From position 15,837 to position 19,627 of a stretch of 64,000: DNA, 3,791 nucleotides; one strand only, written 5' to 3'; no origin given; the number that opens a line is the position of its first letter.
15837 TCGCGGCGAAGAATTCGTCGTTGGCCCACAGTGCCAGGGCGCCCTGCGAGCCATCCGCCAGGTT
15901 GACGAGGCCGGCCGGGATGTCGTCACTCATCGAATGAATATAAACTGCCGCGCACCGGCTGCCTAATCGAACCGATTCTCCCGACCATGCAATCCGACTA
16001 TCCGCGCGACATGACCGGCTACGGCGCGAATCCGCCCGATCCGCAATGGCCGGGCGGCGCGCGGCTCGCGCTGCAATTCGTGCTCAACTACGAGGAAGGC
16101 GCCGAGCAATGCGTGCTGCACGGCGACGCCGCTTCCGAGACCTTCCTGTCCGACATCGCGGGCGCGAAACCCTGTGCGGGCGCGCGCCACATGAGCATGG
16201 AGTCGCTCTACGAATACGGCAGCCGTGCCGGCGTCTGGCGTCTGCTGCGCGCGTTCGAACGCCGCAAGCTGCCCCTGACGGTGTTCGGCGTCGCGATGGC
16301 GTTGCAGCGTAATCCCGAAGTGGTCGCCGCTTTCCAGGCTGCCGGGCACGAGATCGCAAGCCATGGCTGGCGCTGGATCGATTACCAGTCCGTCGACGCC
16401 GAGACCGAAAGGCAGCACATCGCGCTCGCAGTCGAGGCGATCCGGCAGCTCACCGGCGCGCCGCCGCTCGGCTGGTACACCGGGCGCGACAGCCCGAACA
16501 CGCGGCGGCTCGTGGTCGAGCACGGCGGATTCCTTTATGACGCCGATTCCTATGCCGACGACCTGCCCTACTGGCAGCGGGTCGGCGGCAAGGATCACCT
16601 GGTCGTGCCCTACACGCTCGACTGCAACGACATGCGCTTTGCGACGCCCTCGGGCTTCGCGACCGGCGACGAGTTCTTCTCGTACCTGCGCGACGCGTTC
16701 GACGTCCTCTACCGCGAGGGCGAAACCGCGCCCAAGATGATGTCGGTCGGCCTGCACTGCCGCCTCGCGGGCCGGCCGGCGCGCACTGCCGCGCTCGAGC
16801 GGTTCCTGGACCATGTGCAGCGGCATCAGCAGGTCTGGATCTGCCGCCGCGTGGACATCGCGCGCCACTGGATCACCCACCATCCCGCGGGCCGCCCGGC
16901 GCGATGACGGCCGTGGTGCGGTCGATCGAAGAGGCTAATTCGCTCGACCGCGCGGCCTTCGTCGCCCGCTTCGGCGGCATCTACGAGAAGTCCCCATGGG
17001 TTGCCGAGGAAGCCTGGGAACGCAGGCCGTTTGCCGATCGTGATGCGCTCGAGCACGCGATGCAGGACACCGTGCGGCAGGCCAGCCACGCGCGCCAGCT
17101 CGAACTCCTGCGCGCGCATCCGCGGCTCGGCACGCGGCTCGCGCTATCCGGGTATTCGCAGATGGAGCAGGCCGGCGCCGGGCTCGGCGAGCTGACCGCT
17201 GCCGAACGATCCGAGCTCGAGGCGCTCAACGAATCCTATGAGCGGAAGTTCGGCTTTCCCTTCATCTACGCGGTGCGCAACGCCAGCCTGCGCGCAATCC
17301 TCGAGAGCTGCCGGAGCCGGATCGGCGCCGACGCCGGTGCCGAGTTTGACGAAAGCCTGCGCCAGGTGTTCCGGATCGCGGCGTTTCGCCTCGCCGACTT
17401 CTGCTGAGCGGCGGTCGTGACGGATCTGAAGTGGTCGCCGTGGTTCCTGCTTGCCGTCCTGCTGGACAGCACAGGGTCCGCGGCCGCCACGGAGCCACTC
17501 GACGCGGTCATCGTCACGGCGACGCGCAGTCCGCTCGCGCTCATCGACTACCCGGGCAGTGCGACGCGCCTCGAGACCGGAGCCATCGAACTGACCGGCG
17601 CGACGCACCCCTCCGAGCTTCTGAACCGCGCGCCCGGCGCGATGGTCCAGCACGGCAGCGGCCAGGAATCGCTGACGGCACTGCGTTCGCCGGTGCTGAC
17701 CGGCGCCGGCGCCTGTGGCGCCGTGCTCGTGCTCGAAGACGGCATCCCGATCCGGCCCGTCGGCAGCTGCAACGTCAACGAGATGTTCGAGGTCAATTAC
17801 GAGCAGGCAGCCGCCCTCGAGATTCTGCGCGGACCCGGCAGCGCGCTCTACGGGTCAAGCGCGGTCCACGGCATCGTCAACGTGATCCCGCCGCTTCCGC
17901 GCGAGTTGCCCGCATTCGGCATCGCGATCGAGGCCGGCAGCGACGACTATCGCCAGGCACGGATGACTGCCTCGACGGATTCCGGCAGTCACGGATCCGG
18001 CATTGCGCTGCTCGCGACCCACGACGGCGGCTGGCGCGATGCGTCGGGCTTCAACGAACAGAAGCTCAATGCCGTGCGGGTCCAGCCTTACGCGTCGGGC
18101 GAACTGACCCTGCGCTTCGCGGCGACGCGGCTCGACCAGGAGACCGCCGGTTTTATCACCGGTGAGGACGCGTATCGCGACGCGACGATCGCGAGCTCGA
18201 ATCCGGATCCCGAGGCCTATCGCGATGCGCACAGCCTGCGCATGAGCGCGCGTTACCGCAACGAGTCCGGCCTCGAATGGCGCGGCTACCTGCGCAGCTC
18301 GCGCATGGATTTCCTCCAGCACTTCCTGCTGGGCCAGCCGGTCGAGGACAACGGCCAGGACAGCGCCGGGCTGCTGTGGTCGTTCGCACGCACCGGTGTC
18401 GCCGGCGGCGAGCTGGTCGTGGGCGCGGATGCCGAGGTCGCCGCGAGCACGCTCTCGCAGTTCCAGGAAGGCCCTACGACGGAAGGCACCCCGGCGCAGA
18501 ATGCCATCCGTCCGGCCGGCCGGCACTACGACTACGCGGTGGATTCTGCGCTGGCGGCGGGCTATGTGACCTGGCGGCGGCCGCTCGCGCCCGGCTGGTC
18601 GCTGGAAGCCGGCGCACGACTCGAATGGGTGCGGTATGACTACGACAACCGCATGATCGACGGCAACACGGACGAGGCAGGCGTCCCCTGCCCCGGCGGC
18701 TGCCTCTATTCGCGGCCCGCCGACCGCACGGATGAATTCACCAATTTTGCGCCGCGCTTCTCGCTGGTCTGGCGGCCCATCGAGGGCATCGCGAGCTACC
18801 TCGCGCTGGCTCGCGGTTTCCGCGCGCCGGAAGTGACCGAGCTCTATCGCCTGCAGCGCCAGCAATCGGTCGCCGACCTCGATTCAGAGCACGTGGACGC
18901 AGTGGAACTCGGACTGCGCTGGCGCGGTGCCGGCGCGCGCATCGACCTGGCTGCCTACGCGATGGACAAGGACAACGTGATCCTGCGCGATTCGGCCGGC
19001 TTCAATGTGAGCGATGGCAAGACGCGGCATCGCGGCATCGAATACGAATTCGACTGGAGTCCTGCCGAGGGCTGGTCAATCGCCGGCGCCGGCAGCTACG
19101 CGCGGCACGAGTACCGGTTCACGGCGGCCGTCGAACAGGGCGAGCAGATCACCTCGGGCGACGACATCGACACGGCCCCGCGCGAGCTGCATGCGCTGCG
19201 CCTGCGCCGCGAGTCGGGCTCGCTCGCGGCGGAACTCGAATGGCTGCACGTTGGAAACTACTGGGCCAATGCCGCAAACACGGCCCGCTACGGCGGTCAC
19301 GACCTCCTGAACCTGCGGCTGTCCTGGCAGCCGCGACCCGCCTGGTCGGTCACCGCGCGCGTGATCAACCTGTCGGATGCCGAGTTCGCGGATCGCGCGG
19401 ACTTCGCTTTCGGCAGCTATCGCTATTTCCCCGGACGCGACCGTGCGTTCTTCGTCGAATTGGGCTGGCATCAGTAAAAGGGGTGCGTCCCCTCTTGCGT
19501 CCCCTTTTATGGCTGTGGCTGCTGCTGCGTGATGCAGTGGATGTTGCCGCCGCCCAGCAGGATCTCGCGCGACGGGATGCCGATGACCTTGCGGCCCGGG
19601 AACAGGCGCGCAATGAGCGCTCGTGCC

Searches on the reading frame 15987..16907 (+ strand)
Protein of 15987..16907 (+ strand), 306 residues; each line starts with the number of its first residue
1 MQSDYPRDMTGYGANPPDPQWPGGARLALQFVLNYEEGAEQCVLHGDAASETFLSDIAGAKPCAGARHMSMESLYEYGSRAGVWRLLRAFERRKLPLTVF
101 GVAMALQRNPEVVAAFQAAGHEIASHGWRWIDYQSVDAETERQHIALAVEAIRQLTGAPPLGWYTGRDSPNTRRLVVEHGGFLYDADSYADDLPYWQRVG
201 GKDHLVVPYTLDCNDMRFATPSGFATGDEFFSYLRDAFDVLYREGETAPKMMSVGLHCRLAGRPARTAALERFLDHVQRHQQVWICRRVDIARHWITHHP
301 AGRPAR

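Call 50: search_protein_families(library=pfam, proteins=[window:15987-16907:+], max_evalue=0.00001)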
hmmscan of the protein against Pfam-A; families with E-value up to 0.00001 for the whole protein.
window:15987-16907:+ (306 aa): 1 family
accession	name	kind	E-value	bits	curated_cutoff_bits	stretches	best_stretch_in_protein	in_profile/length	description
PF01522.26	Polysacc_deac_1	-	5.4e-14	52.7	23.1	1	75-162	13-100/124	Polysaccharide deacetylase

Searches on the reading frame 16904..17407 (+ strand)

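Call 50: search_protein_families(library=pfam, proteins=[window:16904-17407:+], max_evalue=0.00001)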
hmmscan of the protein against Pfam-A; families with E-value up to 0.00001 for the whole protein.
window:16904-17407:+ (167 aa): 1 family
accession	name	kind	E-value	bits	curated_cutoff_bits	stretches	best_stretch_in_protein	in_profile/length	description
PF09349.15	OHCU_decarbox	-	4.4e-46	157.7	24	1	12-164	1-155/155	OHCU decarboxylase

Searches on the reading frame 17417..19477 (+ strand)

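Call 50: search_protein_families(library=pfam, proteins=[window:17417-19477:+], max_evalue=0.00001)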
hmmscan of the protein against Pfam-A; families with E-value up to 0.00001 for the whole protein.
window:17417-19477:+ (686 aa): 2 families
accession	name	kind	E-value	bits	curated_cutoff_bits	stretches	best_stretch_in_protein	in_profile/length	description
PF00593.30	TonB_dep_Rec_b-barrel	-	3.2e-44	153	27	1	243-652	38-436/436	TonB dependent receptor-like, beta-barrel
PF07715.20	Plug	-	1.3e-11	45.3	23.9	1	43-153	3-107/107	TonB-dependent Receptor Plug Domain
